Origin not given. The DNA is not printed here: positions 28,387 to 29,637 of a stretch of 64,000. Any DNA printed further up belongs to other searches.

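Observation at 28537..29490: Presenilin/signal-peptide-peptidase-like GxGD membrane protein translationally coupled to PBP2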

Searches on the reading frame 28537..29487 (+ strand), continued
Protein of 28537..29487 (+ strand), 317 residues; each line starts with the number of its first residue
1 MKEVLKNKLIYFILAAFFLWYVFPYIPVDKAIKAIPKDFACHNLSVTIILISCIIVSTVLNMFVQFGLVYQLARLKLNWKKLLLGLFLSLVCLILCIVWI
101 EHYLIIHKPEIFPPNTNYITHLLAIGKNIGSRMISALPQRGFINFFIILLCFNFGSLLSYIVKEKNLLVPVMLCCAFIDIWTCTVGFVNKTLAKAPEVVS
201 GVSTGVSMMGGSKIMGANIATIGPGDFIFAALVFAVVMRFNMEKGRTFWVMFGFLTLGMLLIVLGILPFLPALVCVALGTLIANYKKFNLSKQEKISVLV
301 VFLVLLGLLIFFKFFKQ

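Call 32: search_solved_structures(query=A2, max_evalue=10, show_alignments=5)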
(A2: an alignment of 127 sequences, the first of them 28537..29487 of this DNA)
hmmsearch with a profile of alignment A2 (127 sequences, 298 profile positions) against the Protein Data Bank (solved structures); distinct sequences matched with E-value up to 10: 5.
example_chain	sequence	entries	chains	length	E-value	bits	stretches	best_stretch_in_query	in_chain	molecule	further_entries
2kr6_A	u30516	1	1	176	0.048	16.1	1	187-243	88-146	Presenilin-1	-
2maw_A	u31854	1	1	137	0.051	16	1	22-116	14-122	Neuronal acetylcholine receptor subunit alpha-7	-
2lly_A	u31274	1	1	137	0.35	13.3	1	22-101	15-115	Neuronal acetylcholine receptor subunit alpha-4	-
7rpm_A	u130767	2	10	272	0.87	12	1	22-120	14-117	Neuronal acetylcholine receptor subunit alpha-7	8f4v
5i32_A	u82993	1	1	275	0.93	11.9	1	19-114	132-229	Aquaporin TIP2-1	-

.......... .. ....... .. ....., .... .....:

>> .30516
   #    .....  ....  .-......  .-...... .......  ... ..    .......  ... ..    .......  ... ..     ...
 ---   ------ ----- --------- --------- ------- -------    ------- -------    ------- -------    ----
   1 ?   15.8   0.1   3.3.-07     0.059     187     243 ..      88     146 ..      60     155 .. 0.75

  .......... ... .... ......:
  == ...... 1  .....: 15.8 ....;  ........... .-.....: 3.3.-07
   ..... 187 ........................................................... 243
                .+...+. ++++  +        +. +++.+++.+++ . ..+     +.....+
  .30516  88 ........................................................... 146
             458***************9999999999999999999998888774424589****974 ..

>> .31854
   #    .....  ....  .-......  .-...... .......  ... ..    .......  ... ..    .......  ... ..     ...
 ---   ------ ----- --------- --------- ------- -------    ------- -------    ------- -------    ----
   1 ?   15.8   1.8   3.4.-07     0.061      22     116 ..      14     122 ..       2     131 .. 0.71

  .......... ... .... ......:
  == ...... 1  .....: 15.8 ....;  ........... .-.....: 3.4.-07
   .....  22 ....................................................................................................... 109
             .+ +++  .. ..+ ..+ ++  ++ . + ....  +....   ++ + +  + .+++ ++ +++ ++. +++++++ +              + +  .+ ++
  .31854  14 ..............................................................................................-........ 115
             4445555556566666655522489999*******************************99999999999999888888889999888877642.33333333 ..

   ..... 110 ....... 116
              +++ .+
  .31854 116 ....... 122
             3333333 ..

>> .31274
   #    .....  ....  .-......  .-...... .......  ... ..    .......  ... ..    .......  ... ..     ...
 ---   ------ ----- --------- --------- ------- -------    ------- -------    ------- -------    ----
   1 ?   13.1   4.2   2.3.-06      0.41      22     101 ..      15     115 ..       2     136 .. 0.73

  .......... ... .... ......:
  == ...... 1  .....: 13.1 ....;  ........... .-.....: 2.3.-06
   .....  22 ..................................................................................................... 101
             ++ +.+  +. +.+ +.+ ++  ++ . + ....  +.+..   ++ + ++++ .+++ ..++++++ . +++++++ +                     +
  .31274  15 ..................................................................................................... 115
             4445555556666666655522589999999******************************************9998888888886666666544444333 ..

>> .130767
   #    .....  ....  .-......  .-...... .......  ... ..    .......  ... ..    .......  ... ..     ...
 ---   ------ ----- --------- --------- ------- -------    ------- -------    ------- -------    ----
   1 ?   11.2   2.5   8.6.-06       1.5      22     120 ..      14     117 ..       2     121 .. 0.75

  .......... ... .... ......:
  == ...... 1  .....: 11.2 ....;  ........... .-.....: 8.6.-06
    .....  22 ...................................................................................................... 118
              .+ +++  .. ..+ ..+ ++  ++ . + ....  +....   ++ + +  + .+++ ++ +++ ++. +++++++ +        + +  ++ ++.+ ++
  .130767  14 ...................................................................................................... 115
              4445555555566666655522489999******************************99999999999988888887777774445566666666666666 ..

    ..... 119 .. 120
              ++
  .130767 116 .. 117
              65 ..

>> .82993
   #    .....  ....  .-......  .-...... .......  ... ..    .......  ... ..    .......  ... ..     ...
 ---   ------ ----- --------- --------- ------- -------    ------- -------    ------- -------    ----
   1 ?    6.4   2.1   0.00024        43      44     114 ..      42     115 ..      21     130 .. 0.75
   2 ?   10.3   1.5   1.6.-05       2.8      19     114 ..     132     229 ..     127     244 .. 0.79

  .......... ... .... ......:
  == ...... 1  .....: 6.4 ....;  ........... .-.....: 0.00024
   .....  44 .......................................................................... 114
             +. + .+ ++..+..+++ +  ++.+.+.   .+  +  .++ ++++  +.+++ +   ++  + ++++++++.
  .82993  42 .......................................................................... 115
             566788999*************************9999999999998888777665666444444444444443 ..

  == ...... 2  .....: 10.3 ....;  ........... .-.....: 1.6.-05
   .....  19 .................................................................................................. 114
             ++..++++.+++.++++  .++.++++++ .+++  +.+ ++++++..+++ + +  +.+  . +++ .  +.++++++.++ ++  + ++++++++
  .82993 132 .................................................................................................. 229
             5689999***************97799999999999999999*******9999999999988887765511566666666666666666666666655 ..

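Call 36: find_related_loci(query=A1, collection=genome_contigs, flank=8000)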
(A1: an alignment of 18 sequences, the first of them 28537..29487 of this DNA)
Query A1 (317 aa) in genome_contigs; peptide patterns used: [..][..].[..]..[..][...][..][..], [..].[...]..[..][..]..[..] (x = any residue, [..] = any of these).
89 stretches matched a pattern; 19 encode a relative of the query (tblastn E <= 1e-3); 19 distinct loci.
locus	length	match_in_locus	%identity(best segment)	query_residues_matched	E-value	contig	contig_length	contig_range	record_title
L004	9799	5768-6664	37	13-316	5e-50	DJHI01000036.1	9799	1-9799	MAG TPA_asm: Armatimonadetes bacterium UBA5829 UBA5829_contig_9463, whole genome shotgun sequence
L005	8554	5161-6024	36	13-306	4e-43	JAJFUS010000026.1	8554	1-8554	MAG: bacterium isolate bin.50 k141_678929, whole genome shotgun sequence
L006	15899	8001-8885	37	8-309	3e-41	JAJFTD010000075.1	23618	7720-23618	MAG: bacterium isolate bin.10 k141_3037128, whole genome shotgun sequence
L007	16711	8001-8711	36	41-296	9e-41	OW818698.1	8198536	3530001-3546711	metagenome genome assembly, chromosome: 1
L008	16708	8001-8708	41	62-306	6e-41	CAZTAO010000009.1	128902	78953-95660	MAG TPA_asm: uncultured bacterium isolate SRP272421_co2_808 genome assembly, contig: NODE_91_length_128902_cov_7.828153,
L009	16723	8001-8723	38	58-309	1e-38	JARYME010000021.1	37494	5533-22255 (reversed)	MAG: Armatimonadota bacterium isolate A05DMB-I-24 NODE_21_length_37494_cov_3.766015, whole genome shotgun sequence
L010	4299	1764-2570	34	28-309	1e-38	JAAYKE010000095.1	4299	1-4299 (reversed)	MAG: Armatimonadota bacterium isolate AS10tlH2TH_383 196680_AS10, whole genome shotgun sequence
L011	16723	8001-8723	37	58-309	5e-37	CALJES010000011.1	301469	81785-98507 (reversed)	MAG: uncultured bacterium isolate S1_Bin_METABAT__45_1 genome assembly, contig: c_000003030176, whole genome shotgun seq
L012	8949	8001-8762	34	40-305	7e-33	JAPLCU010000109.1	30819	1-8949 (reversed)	MAG: Armatimonadota bacterium isolate LacPavin_0920_SED3_MAG_51_14 LacPavin_0920_SED3_scaffold_2898226, whole genome sho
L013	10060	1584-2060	39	138-298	2e-32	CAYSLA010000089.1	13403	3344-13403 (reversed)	MAG TPA_asm: uncultured bacterium isolate SRP098346_co1_397 genome assembly, contig: NODE_5376_length_13403_cov_10.40687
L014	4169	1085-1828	34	56-309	1e-31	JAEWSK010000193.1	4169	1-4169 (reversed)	MAG: Armatimonadota bacterium isolate OH_SDB_104 k127_1112443, whole genome shotgun sequence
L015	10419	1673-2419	37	50-309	5e-31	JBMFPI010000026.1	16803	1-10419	MAG: Armatimonadota bacterium isolate KM4338-59 NODE_26_length_16803_cov_3.151680, whole genome shotgun sequence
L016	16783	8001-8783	32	28-301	3e-31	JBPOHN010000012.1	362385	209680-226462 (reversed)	MAG: Armatimonadota bacterium isolate MAG_188 c_000000311781, whole genome shotgun sequence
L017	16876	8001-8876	33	13-309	8e-30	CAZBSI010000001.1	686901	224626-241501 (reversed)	MAG TPA_asm: uncultured bacterium isolate SRP216815_co1_264 genome assembly, contig: NODE_2_length_686901_cov_72.347386,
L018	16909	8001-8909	32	5-309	1e-28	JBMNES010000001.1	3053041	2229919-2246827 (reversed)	MAG: Armatimonadota bacterium isolate SBF912LR0HQ0044 contig_28947, whole genome shotgun sequence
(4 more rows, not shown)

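Call 42: search_protein_families(library=pfam, proteins=[L017:6136-7068:+, L017:7104-7898:+, L017:9028-10056:+, L006:7318-7890:-, L006:5584-7311:-, L001:6558-7958:+, L002:7121-7978:+, L009:8952-10280:+, L016:10171-12000:+, L007:8755-9669:+], max_evalue=0.001)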
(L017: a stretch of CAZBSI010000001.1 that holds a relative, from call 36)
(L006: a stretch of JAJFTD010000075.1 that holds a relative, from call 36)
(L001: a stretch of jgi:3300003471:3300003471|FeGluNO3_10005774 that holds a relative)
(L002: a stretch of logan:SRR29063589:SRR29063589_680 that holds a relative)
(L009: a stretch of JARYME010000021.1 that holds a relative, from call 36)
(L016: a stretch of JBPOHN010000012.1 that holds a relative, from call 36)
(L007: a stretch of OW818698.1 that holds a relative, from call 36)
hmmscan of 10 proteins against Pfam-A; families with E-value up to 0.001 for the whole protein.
L017:6136-7068:+ (311 aa): 4 families
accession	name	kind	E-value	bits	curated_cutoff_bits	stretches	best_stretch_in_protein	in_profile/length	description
PF13354.11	Beta-lactamase2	-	8.9e-50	169.4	22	1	55-264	10-214/214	Beta-lactamase enzyme family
PF00768.25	Peptidase_S11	-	1.9e-06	28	27.6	1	60-141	29-112/239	D-alanyl-D-alanine carboxypeptidase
PF00144.29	Beta-lactamase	-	6.3e-06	26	27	1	59-122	43-80/329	Beta-lactamase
PF00905.27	Transpeptidase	-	1.1e-05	25.3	22.1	1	64-199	38-175/299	Penicillin binding protein transpeptidase domain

L017:7104-7898:+ (265 aa): 1 family
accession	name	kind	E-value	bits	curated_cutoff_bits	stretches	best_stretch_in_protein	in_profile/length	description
PF01520.23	Amidase_3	-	3.7e-31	108.9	27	1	48-243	1-174/174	N-acetylmuramoyl-L-alanine amidase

L017:9028-10056:+ (343 aa): 3 families
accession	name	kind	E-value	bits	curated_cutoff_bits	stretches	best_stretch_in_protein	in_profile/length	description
PF01966.28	HD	-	5e-18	65.9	22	1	162-281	2-116/116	HD domain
PF01336.31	tRNA_anti-codon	-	6.9e-07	29.6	27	1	21-89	7-73/75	OB-fold nucleic acid binding domain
PF18019.7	Cas3_HD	-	0.0005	20.6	23.1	0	161-295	29-173/207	Cas3, HD domain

L006:7318-7890:- (190 aa): 2 families
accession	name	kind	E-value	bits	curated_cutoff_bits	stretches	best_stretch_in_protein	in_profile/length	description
PF00072.30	Response_reg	-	2e-28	99.2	30.2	1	5-114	1-110/111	Response regulator receiver domain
PF03861.19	ANTAR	-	1.5e-22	79.5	27.3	1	133-185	2-54/54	ANTAR domain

L006:5584-7311:- (575 aa): 7 families
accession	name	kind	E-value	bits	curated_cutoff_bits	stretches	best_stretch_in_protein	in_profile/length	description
PF13185.12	GAF_2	-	3e-44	151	28.6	2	233-370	4-136/136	GAF domain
PF01590.32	GAF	-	3.6e-39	134.8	22.4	2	233-369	2-133/133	GAF domain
PF13492.12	GAF_3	-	2.1e-32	112.7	27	2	233-371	2-129/129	GAF domain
PF07568.18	HisKA_2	-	4.5e-18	65.6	22.3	1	383-451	1-70/76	Histidine kinase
PF07536.20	HWE_HK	-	1.1e-08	36.2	22.8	1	383-452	1-68/83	HWE histidine kinase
PF13581.12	HATPase_c_2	-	9.3e-08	32.6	27.4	1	457-552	7-111/127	Histidine kinase-like ATPase domain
PF02518.31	HATPase_c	-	6.6e-06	27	26.4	1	483-574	6-108/111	Histidine kinase-, DNA gyrase B-, and HSP90-like ATPase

L001:6558-7958:+ (467 aa): 0 families

L002:7121-7978:+ (286 aa): 2 families
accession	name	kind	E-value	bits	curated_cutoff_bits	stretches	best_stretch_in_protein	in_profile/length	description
PF07837.17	FTCD_N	-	4e-48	163.9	27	1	4-169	2-176/176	Formiminotransferase domain, N-terminal subdomain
PF02971.19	FTCD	-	6e-23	81.8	24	1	172-267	2-99/145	Formiminotransferase domain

L009:8952-10280:+ (443 aa): 2 families
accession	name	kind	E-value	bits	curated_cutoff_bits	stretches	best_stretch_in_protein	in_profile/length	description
PF07690.21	MFS_1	-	1.1e-26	94.1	33.4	2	19-363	2-345/347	Major Facilitator Superfamily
PF00083.30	Sugar_tr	-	1.1e-07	31.6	22.3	1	52-198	41-186/452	Sugar (and other) transporter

L016:10171-12000:+ (610 aa): 2 families
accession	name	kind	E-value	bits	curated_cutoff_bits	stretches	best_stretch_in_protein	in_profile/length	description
PF01432.26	Peptidase_M3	-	2.8e-40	139.5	27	1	210-584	2-451/457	Peptidase family M3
PF08439.15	Peptidase_M3_N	-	1e-12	48.5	25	1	123-191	1-70/70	Oligopeptidase F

L007:8755-9669:+ (305 aa): 3 families
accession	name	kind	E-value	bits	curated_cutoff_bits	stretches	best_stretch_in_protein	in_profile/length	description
PF00877.26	NLPC_P60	-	3.7e-24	85.2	23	1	195-298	1-102/105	NlpC/P60 family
PF08239.17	SH3_3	-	9.5e-12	45.4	27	1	123-168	7-53/54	Bacterial SH3 domain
PF18348.7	SH3_16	-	4.6e-10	39.5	25.8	1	122-164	2-45/49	Bacterial dipeptidyl-peptidase Sh3 domain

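Call 48: predict_structure(alignment_id=A2)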
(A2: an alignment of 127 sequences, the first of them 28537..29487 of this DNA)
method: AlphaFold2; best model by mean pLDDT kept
length: 317 residues; sequences in the alignment: 127
mean_pLDDT: 93.3   pTM: 0.90
mean pLDDT of the five models: 93.3, 92.2, 92.1, 92.0, 90.7
residues with pLDDT >= 90: 262; 70-90: 49; 50-70: 6; < 50: 0
segments of 3 or more residues with pLDDT < 50: none
pLDDT, mean of each block of 10 residues (from residue 1): 79 96 94 96 95 95 98 98 98 95 92 87 84 83 96 98 98 96 94 91 90 74 96 98 98 97 94 97 98 97 95 89
secondary structure, 60 per line:
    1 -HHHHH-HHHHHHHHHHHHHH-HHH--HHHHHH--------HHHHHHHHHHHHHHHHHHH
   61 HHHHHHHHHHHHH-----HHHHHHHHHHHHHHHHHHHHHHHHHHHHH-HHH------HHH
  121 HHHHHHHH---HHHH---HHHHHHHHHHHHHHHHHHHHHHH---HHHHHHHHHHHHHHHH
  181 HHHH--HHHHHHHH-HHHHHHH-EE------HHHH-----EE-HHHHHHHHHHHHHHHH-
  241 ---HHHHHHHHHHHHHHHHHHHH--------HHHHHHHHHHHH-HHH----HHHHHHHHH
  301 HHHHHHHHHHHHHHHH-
elements in order: H2-6 H8-21 H28-33 H42-73 H79-107 H118-128 H132-135 H139-161 H165-184 H187-194 H196-202 H212-215 H224-239 H244-263 H272-283 H292-316

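Call 53: fold_search(model_id=the predicted structure, library=pdb)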
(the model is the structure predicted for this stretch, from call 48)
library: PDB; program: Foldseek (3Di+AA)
matches with E <= 10: 163; with E <= 0.001: 0
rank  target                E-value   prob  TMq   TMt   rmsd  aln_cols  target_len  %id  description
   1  6lr4_B                5.9e-03  1.00  0.39  0.40  21.4       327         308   16  Molecular basis for inhibition of human gamma-secretase by small molecule (released 2021-01-27)
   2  6lqg_B                7.6e-03  0.98  0.30  0.31  22.4       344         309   17  Human gamma-secretase in complex with small molecule Avagacestat (released 2021-01-27)
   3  8oqz_B                9.9e-03  0.99  0.31  0.31  22.4       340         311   17  Structure of human gamma-secretase PSEN1 APH-1B isoform reconstituted into lipid nanodisc in complex with Ab46 (released 2024-04-24)
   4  8k8e_B                1.8e-02  0.94  0.28  0.29  21.1       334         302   15  Human gamma-secretase in complex with a substrate mimetic (released 2024-01-31)
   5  8x53_B                2.4e-02  0.99  0.34  0.35  21.2       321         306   15  Cryo-EM structure of human gamma-secretase in complex with Abeta46 (released 2024-05-29)
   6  9k95_B                2.7e-02  0.98  0.34  0.35  23.1       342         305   14  Cryo-EM structure of human gamma-secretase in complex with compound E (released 2025-10-29)
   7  6iyc_B                2.8e-02  0.94  0.30  0.30  21.7       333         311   16  Recognition of the Amyloid Precursor Protein by Human gamma-secretase (released 2019-01-23)
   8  8x52_B                3.0e-02  0.98  0.33  0.34  21.0       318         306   16  Cryo-EM structure of human gamma-secretase in complex with Abeta49 (released 2024-05-29)
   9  7c9i_B                3.2e-02  0.93  0.30  0.31  21.2       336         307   17  Human gamma-secretase in complex with small molecule L-685,458 (released 2021-01-27)
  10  5fn2_B                1.0e-01  0.54  0.23  0.24  19.1       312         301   16  Cryo-EM structure of gamma secretase in complex with a drug DAPT (released 2015-12-16)
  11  8im7_B                2.8e-01  0.44  0.25  0.27  21.8       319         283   16  Human gamma-secretase treated with ganglioside GM1 (released 2024-01-17)
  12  5a63_B                3.9e-01  0.90  0.33  0.44  11.2       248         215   17  Cryo-EM structure of the human gamma-secretase complex at 3.4 angstrom resolution. (released 2015-08-05)
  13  5fn3_B                5.0e-01  0.47  0.29  0.32  21.8       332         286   16  Cryo-EM structure of gamma secretase in class 1 of the apo- state ensemble (released 2015-12-16)
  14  1xqe                  5.0e-01  0.11  0.15  0.13  22.8       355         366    8  The mechanism of ammonia transport based on the crystal structure of AmtB of E. coli. (released 2004-10-26)
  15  5fn5_B                6.0e-01  0.47  0.28  0.36  13.1       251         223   16  Cryo-EM structure of gamma secretase in class 3 of the apo- state ensemble (released 2015-12-16)
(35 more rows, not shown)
